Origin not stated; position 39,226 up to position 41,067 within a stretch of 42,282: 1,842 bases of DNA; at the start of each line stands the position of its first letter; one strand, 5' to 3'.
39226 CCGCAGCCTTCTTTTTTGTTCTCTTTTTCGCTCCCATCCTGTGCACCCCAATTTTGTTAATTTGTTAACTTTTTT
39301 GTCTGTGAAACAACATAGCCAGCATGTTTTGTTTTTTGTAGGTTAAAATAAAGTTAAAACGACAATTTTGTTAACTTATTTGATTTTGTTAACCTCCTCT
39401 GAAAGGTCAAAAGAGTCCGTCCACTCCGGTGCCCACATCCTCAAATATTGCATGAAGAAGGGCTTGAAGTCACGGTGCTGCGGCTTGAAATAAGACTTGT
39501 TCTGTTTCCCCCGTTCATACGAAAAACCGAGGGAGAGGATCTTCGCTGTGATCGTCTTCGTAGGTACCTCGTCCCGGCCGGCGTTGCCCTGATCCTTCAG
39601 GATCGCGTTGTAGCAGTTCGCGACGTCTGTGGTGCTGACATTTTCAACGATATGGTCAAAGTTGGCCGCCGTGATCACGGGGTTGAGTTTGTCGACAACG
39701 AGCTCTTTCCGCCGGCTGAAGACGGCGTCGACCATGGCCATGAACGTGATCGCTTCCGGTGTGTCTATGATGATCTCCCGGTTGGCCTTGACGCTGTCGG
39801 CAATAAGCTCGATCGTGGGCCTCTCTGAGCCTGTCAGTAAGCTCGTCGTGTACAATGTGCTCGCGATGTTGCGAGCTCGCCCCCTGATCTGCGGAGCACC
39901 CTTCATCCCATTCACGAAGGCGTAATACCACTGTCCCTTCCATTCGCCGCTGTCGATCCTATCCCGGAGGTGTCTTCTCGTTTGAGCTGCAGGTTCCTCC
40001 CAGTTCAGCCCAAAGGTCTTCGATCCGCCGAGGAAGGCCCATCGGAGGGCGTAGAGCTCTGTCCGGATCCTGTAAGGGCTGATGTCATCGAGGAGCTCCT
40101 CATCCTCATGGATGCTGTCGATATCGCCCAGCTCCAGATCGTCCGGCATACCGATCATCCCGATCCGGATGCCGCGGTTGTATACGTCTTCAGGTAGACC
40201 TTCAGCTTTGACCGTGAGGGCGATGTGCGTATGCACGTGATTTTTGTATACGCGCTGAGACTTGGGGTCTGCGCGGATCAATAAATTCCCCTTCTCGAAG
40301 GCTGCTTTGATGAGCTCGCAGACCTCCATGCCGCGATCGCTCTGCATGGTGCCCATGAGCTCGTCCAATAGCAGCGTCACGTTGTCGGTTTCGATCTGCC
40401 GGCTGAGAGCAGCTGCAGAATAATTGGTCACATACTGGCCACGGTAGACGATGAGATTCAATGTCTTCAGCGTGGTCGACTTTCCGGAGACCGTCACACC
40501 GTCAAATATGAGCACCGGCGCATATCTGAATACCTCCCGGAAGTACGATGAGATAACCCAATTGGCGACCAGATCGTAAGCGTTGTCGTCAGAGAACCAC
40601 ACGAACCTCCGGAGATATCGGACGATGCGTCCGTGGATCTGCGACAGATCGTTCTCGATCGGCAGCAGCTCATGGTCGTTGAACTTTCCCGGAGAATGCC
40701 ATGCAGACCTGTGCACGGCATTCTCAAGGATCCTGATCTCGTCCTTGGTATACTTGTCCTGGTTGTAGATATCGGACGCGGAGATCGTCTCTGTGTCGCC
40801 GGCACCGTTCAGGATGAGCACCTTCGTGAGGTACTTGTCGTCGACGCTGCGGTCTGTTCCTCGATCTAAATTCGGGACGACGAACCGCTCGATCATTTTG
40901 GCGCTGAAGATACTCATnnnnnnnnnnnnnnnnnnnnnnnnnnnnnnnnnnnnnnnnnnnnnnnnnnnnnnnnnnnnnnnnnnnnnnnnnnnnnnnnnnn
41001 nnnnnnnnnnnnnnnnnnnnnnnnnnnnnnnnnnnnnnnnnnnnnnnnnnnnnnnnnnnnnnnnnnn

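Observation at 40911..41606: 85-bp direct repeat with a 32-bp perfect core, spaced exactly 611 bp, encodes a conserved 26-aa peptide and brackets an RHH cassette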

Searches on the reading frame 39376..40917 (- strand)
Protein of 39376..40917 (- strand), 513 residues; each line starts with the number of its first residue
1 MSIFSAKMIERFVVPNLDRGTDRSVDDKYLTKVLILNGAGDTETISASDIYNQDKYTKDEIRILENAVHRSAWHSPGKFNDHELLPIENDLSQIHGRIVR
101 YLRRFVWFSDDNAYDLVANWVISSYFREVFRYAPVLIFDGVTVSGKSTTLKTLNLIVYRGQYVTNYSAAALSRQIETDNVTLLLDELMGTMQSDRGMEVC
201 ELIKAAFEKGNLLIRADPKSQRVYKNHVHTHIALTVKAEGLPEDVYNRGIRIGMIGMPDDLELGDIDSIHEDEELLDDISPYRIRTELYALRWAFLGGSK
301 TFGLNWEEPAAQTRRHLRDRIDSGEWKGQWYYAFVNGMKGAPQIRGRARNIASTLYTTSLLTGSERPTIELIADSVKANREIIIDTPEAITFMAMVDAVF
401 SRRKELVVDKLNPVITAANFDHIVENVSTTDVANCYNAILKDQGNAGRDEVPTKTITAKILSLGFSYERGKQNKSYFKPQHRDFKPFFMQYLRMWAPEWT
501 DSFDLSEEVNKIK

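Call 7: search_protein_families(library=pfam, proteins=[window:39376-40917:-], max_evalue=1)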
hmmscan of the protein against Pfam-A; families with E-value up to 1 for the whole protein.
window:39376-40917:- (513 aa): 1 family
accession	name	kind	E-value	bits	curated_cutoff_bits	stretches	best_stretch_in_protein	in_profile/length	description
PF18191.6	PnpCD_PnpD_N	-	0.12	12.4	25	1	405-452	80-126/151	Hydroquinone 1,2-dioxygenase large subunit N-terminal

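Call 8: search_protein_families(library=phrogs, proteins=[window:39376-40917:-], max_evalue=1)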
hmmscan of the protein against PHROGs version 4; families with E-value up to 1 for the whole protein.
window:39376-40917:- (513 aa): 5 families
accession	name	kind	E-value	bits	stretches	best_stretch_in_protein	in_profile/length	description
phrog_21086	-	unknown function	2.6e-05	24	1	100-204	211-317/617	-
phrog_35358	-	DNA, RNA and nucleotide metabolism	0.00076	18.5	1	98-211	554-671/968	DNA primase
phrog_33693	-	head and packaging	0.031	13.7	1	381-498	46-161/560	portal protein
phrog_25426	-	unknown function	0.057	14.7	0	63-112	45-93/130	-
phrog_683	-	unknown function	0.36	12.9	1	395-452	9-64/105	-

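Call 9: find_related_loci(query=window:39376-40917:-, collection=viral_contigs, flank=6000)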
Query window:39376-40917:- (513 aa) in viral_contigs; peptide patterns used: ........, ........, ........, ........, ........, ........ (x = any residue, [..] = any of these).
1 stretches matched a pattern, but none encodes a relative of the query by tblastn (E <= 1e-3).
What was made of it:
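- Tried and rejected: The viral contig scan found nothing (call 9).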

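Call 11: find_homologous_proteins(query=window:39376-40917:-)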
Query window:39376-40917:- (513 aa): 24 proteins with E <= 0.001 among 8000 candidates.
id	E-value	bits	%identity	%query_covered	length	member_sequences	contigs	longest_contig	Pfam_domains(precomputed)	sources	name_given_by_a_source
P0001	0.0e+0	1160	99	100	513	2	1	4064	-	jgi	-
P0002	6.9e-213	726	65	98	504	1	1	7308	-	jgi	-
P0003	2.5e-208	711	64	100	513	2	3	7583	-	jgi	-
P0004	2.0e-194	665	59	100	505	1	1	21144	-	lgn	-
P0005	3.7e-187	641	58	100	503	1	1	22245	-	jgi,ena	-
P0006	2.1e-175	602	55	97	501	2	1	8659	-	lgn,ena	-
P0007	1.5e-174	599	53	100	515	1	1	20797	-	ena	-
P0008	3.2e-154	532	50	95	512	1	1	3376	-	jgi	-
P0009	1.5e-133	464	45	99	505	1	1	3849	-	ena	-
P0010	2.8e-115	404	43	90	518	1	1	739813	-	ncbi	-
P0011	4.0e-115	403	45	89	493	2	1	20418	-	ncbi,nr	ncbi:MAG: hypothetical protein LBJ20_03620 [Candidatus Methanoplasma sp.]|nr:hypothetical protein [C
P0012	5.6e-113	396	44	88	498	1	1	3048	-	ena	-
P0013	1.8e-112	395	44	89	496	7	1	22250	-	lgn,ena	-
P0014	1.1e-111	392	43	89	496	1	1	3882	-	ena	-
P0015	1.8e-109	385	42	97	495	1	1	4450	-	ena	-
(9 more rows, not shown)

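Call 14: find_related_loci(query=A1, collection=metagenome_contigs, flank=5000)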
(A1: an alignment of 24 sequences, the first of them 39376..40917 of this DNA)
Query A1 (513 aa) in metagenome_contigs; peptide patterns used: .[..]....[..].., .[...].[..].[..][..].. (x = any residue, [..] = any of these).
53 stretches matched a pattern; 32 encode a relative of the query (tblastn E <= 1e-3); 32 distinct loci.
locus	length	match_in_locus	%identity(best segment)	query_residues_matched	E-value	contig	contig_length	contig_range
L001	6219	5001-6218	100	1-406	0e+0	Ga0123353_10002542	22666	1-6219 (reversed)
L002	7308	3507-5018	65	6-511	0e+0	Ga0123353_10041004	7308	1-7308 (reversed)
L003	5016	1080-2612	64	1-511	0e+0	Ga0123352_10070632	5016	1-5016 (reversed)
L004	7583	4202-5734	64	1-511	0e+0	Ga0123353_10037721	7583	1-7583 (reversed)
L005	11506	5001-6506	58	1-511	0e+0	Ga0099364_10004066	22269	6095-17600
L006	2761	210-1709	57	3-511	0e+0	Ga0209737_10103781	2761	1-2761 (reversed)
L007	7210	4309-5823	55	1-505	3e-179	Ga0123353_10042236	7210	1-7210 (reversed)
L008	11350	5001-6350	42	40-492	1e-113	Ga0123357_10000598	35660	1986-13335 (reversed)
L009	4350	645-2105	39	1-503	2e-106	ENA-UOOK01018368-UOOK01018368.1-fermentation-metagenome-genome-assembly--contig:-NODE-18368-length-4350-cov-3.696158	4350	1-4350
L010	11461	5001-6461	39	1-503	5e-105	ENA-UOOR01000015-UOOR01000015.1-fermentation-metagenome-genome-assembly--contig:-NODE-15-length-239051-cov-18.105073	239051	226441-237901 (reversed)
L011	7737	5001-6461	39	1-503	5e-104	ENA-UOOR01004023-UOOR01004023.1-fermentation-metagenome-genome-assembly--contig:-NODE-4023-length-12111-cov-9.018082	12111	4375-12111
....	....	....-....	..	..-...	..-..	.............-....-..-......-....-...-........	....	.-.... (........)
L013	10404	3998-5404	39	38-497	9e-107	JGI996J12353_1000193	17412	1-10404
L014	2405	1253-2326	38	40-399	6e-74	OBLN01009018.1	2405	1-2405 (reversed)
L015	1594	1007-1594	61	1-195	2e-71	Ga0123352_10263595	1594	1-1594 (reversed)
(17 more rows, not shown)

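Call 15: find_related_loci(query=A1, collection=genome_contigs, flank=5000)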
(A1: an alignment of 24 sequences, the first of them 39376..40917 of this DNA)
Query A1 (513 aa) in genome_contigs; peptide patterns used: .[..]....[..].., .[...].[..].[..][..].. (x = any residue, [..] = any of these).
23 stretches matched a pattern; 9 encode a relative of the query (tblastn E <= 1e-3); 9 distinct loci.
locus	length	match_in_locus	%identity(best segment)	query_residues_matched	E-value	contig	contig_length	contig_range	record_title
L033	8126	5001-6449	43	1-497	2e-124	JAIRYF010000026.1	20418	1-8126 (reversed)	MAG: Candidatus Methanoplasma glyptotermitis isolate Gsp477_bin30 k119_5266294, whole genome shotgun sequence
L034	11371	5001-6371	43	40-503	1e-119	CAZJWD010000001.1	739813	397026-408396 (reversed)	MAG TPA_asm: uncultured Methanomassiliicoccales archaeon isolate binchicken_co370_57 genome assembly, contig: NODE_1_len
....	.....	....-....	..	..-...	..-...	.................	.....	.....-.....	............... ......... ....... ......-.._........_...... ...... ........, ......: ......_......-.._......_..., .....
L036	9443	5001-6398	40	40-498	1e-104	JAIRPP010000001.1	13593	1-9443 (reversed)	MAG: Candidatus Methanoplasma sp. isolate Cf509_bin46 k119_275171, whole genome shotgun sequence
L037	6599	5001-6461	39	1-497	3e-110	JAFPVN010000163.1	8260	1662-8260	MAG: Candidatus Methanomethylophilaceae archaeon isolate RGIG1513 Goat_Abomasum-3__c321045, whole genome shotgun sequenc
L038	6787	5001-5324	25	102-210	9e-9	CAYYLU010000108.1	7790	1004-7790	MAG TPA_asm: uncultured Syntrophus sp. isolate SRP192927_co7_524 genome assembly, contig: NODE_20545_length_7790_cov_4.9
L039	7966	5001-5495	25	92-255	3e-8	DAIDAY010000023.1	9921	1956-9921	MAG TPA_asm: bacterium isolate clean1852 NODE_23_length_9921_cov_5.961609, whole genome shotgun sequence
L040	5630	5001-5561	26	11-186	1e-6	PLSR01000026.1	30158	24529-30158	MAG: Candidatus Kaiserbacteria bacterium isolate bog_1339 73.20120700_S1D.328_contig_31667, whole genome shotgun sequenc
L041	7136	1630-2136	22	97-260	2e-6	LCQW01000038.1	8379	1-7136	MAG: Candidatus Kaiserbacteria bacterium GW2011_GWA2_52_12 UY67_C0038, whole genome shotgun sequence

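Call 26: find_encoding_contigs(protein=P0004, flank=5000, max_places=3)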
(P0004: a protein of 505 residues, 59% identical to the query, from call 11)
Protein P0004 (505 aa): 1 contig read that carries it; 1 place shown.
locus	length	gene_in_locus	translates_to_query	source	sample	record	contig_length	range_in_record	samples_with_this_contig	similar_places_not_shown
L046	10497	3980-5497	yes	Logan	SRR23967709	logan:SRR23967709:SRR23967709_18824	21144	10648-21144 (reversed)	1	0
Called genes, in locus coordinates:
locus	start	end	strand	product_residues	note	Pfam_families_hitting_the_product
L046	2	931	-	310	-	?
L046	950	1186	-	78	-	-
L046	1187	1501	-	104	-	-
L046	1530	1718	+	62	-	PF17723:RHH_8 (weak)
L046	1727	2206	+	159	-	-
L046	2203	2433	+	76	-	-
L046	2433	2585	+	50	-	-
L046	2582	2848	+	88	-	-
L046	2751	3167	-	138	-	-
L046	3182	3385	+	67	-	-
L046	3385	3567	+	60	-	-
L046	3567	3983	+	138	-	-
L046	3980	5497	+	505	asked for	-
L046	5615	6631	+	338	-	PF00589:Phage_integrase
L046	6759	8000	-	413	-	PF14022:DUF4238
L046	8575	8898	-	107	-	PF22263:DUF6951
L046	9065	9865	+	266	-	-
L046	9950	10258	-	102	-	-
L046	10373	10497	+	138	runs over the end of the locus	-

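Call 27: find_encoding_contigs(protein=P0006, flank=5000, max_places=3)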
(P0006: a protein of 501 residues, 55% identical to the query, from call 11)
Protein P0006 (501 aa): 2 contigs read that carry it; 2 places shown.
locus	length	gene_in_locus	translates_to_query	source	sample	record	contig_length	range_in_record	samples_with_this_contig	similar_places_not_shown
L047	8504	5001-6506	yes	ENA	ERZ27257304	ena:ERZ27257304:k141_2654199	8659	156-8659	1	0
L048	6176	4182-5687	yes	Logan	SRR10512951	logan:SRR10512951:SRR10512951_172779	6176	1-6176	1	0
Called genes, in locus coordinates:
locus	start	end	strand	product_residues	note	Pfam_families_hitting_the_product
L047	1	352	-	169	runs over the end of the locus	?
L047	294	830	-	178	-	-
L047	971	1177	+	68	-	-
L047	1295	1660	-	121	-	PF13240:Zn_Ribbon_1 (weak)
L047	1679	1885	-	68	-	-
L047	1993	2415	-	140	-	-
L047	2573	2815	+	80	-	-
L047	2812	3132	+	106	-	-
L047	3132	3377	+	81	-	-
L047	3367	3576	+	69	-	-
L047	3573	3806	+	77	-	-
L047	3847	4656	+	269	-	-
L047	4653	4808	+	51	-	-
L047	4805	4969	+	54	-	-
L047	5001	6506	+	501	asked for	-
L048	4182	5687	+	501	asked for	-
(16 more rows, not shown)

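Call 28: find_encoding_contigs(protein=P0007, flank=5000, max_places=3)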
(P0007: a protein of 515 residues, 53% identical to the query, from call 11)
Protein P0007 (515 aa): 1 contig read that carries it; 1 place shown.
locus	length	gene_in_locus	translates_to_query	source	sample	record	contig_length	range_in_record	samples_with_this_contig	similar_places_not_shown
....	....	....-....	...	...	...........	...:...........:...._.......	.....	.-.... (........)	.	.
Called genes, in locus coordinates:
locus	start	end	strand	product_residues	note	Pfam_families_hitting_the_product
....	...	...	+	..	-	-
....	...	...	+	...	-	-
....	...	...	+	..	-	-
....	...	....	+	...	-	-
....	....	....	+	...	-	-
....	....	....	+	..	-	-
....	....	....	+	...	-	-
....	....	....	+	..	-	-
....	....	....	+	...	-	-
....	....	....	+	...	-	-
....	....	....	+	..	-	-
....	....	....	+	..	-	-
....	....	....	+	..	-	-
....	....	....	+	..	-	-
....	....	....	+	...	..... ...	-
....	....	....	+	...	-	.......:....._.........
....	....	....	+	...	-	?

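Call 29: find_encoding_contigs(protein=P0009, flank=5000, max_places=3)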
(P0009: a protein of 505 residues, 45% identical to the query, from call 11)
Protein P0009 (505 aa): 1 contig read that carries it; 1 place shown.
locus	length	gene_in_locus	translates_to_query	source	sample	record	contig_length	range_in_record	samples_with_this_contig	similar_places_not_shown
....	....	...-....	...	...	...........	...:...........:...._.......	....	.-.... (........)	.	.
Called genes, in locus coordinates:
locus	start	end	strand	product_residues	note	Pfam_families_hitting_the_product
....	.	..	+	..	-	?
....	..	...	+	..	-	-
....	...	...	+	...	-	-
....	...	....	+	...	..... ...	-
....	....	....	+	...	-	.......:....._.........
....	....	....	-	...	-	?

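Call 35: search_solved_structures(query=A1, max_evalue=10)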
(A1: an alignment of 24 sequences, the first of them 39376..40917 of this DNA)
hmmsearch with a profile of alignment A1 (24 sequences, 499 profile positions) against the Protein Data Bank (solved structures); distinct sequences matched with E-value up to 10: 4.
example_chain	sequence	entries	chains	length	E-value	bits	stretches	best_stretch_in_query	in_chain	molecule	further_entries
7znu_A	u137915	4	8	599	0.16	13.6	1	377-427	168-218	Beta-(1-->2)glucan export ATP-binding/permease protein NdvA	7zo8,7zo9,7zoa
1s79_A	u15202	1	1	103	0.32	12.6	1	227-275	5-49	Lupus La protein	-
1f3o_A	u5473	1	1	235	0.38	12.3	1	155-198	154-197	HYPOTHETICAL ABC TRANSPORTER ATP-BINDING PROTEIN MJ0796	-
5lj9_A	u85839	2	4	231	1.1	10.7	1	155-200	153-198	Macrolide export ATP-binding/permease protein MacB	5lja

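Call 36: search_protein_families(library=ncbifam, proteins=[window:39376-40917:-], max_evalue=1)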
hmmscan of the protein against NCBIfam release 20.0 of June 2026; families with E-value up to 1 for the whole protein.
window:39376-40917:- (513 aa): 1 family
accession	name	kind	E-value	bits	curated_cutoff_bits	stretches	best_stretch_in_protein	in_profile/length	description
NF011020.0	PRK14449.1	equivalog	0.011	15.7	103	1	225-294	2-68/90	acylphosphatase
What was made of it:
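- On SF3/MCM-type AAA+ replicative helicase: There is no Pfam, NCBIfam or PDB sequence hit (calls 7, 35, 36).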

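Call 47: predict_structure(alignment_id=A1)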
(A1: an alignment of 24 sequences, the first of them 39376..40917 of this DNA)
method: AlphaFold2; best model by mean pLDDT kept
length: 513 residues; sequences in the alignment: 24
mean_pLDDT: 84.9   pTM: 0.76
mean pLDDT of the five models: 84.9, 84.5, 84.1, 82.8, 82.5
residues with pLDDT >= 90: 201; 70-90: 255; 50-70: 51; < 50: 6
segments of 3 or more residues with pLDDT < 50: 87-89
pLDDT, mean of each block of 10 residues (from residue 1): 85 80 63 87 88 90 87 84 55 93 92 97 94 88 78 94 82 88 73 77 85 78 85 81 82 82 84 73 91 87 85 94 88 92 88 95 95 85 75 93 77 81 92 92 82 91 88 88 89 83 80 52
secondary structure, 60 per line:
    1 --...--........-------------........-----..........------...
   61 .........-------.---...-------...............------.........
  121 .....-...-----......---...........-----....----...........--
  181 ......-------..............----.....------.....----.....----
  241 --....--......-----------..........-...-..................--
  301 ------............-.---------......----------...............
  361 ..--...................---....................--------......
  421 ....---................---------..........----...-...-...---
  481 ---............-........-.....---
elements in order: E8-15 E29-36 E42-46 H47-51 H58-69 H91-105 H112-125 E135-140 H144-154 E160-163 H168-178 E181-186 H194-207 E212-216 E223-227 E232-236 H243-246 E249-254 H266-275 H281-298 H307-318 H331-335 H346-362 H365-383 H387-406 H417-424 H429-443 H453-462 E467-469 E475-477 H484-495 H497-502 H506-510

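Call 50: fold_search(model_id=the predicted structure, library=pdb)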
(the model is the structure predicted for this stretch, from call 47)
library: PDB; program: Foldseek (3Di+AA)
matches with E <= 10: 1016; with E <= 0.001: 150
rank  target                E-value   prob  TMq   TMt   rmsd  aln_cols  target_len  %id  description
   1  8kg6_4                1.3e-06  1.00  0.35  0.28  15.7       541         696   12  Yeast replisome in state I (released 2023-12-06)
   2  6skl_4                2.9e-06  1.00  0.35  0.28  16.9       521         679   11  Cryo-EM structure of the CMG Fork Protection Complex at a replication fork - Conformation 1 (released 2020-05-06)
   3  7w1y_A                6.4e-06  1.00  0.33  0.25  19.5       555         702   12  Human MCM double hexamer bound to natural DNA duplex (polyAT/polyTA) (released 2023-02-08)
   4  9bcx_6                9.8e-06  1.00  0.28  0.22  21.3       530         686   14  Cryo-EM structure of the S. cerevisiae ORC-Cdc6-Mcm2-7-DNA complex with a fully closed Mcm2-Mcm5 DNA entry gate (released 2025-01-01)
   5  9caq_B                1.1e-05  1.00  0.32  0.28  14.2       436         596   10  Cryo-EM structure of a human MCM2-7 double hexamer formed from independently loaded MCM2-7 single hexamers (released 2024-10-02)
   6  7plo_2                1.7e-05  1.00  0.33  0.25  21.2       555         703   10  H. sapiens replisome-CUL2/LRR1 complex (released 2021-11-10)
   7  6lrb_F                1.8e-05  1.00  0.34  0.41  12.1       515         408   10  The A form apo structure of NrS-1 C terminal region-CTR (released 2020-04-08)
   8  8kg8_4                1.9e-05  1.00  0.36  0.28  15.7       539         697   12  Yeast replisome in state II (released 2023-12-06)
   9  6mii_B                2.0e-05  1.00  0.33  0.29  12.8       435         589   12  Crystal structure of minichromosome maintenance protein MCM/DNA complex (released 2019-07-24)
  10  8s0a_4                2.3e-05  1.00  0.32  0.27  15.1       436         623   12  H. sapiens MCM2-7 hexamer bound to double stranded DNA (released 2024-10-02)
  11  9nuk_A                2.7e-05  1.00  0.35  0.30  13.8       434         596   13  SsoPfMCM:DNA class 2a from merged particles (released 2026-03-25)
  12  7qhs_4                2.8e-05  1.00  0.32  0.28  14.9       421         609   12  S. cerevisiae CMGE nucleating origin DNA melting (released 2022-06-15)
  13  6lrb_B                2.8e-05  1.00  0.32  0.39  12.8       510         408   10  The A form apo structure of NrS-1 C terminal region-CTR (released 2020-04-08)
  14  8xgc_2                3.5e-05  1.00  0.33  0.23  13.7       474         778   12  Structure of yeast replisome associated with FACT and histone hexamer, Composite map (released 2024-02-14)
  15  8x7t_D                3.8e-05  1.00  0.37  0.30  10.6       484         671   12  MCM in the Apo state. (released 2024-01-17)
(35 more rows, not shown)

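Call 51: fold_search(model_id=the predicted structure, library=viral)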
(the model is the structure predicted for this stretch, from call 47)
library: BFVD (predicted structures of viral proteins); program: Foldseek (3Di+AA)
matches with E <= 10: 836; with E <= 0.001: 153
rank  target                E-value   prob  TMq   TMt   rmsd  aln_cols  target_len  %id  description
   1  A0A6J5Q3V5            8.5e-16  1.00  0.51  0.29  12.8       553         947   14  Archaeal primase DnaG/twinkle, TOPRIM domain [uncultured Caudovirales phage]
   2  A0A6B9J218            9.3e-16  1.00  0.54  0.33   5.8       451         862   16  (no name in the UniProt tables at hand)
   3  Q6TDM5                3.6e-09  1.00  0.34  0.37  13.4       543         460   13  ORF A460 [Sulfolobus virus Kamchatka 1]
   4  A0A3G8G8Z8            1.0e-08  1.00  0.37  0.31  12.7       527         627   15  (no name in the UniProt tables at hand)
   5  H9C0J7                1.4e-08  1.00  0.40  0.26  14.6       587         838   13  (no name in the UniProt tables at hand)
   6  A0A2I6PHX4            1.9e-08  1.00  0.39  0.23  11.0       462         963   12  RNA polymerase-binding transcription factor [Pseudomonas phage PMBT3]
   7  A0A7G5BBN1            4.5e-08  1.00  0.36  0.22  12.2       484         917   10  DUF927 domain-containing protein [Ralstonia phage Simangalove]
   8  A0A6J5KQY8            6.0e-08  1.00  0.39  0.24  14.9       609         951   10  DUF927 domain-containing protein [uncultured Caudovirales phage]
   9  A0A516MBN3            8.8e-08  1.00  0.37  0.31  14.2       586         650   14  (no name in the UniProt tables at hand)
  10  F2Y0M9                9.2e-08  1.00  0.37  0.27  11.8       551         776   11  (no name in the UniProt tables at hand)
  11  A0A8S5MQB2            9.2e-08  1.00  0.36  0.20  16.1       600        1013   11  Replication protein B [Podoviridae sp. ctUS21]
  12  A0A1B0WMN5            9.6e-08  1.00  0.43  0.27  14.2       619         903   11  Toprim domain-containing protein [Flavobacterium phage 23T]
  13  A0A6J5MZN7            1.6e-07  1.00  0.37  0.43  11.9       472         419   13  DUF3987 domain-containing protein [uncultured Caudovirales phage]
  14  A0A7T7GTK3            2.4e-07  1.00  0.36  0.26  13.1       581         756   13  (no name in the UniProt tables at hand)
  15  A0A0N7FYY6            3.4e-07  1.00  0.37  0.23  16.3       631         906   10  (no name in the UniProt tables at hand)
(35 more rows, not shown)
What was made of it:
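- Foldseek matches MCM, NrS-1 and MPXV E5 at E 1e-6, and viral primase-helicases at E 1e-16 (calls 47, 50, 51).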
